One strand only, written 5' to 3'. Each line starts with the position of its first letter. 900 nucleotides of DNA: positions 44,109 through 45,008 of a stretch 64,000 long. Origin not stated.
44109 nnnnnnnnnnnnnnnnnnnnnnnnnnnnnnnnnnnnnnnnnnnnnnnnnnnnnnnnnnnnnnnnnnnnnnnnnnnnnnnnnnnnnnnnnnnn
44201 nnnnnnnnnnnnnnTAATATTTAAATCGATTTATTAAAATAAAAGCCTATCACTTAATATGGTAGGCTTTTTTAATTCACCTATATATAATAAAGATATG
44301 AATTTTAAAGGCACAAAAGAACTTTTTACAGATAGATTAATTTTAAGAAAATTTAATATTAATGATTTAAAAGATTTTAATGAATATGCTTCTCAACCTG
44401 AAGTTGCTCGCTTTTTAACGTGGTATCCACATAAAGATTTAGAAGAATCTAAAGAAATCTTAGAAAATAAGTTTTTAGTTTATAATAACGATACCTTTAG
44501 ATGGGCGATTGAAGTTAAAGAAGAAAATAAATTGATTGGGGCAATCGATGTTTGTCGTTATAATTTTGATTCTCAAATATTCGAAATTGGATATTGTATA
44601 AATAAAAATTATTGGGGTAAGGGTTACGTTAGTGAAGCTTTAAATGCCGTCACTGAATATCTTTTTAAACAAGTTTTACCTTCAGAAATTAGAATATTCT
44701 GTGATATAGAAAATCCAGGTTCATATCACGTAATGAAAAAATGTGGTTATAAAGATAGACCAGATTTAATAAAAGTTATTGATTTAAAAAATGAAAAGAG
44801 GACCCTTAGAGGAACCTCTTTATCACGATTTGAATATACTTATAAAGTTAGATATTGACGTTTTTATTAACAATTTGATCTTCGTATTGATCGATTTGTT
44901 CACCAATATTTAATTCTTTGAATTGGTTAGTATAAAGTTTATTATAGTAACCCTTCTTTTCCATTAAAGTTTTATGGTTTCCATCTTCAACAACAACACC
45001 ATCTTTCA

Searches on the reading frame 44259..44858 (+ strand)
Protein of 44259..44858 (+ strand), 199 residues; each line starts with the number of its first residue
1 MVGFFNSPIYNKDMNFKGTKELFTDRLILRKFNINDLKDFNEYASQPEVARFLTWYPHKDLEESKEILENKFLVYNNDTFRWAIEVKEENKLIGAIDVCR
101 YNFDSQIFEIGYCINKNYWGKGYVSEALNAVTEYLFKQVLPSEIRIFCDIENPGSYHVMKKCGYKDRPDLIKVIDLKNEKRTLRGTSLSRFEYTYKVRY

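Call 83: search_protein_families(library=pfam, max_evalue=0.00001, proteins=[window:44259-44858:+])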
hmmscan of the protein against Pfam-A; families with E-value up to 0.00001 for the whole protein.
window:44259-44858:+ (199 aa): 2 families
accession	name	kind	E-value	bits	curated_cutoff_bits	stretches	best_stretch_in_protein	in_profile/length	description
PF13302.13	Acetyltransf_3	-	1.9e-33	116.5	25.4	1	26-165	1-138/138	Acetyltransferase (GNAT) domain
PF00583.31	Acetyltransf_1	-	9.2e-12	45.7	20.7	1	60-164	16-116/116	Acetyltransferase (GNAT) family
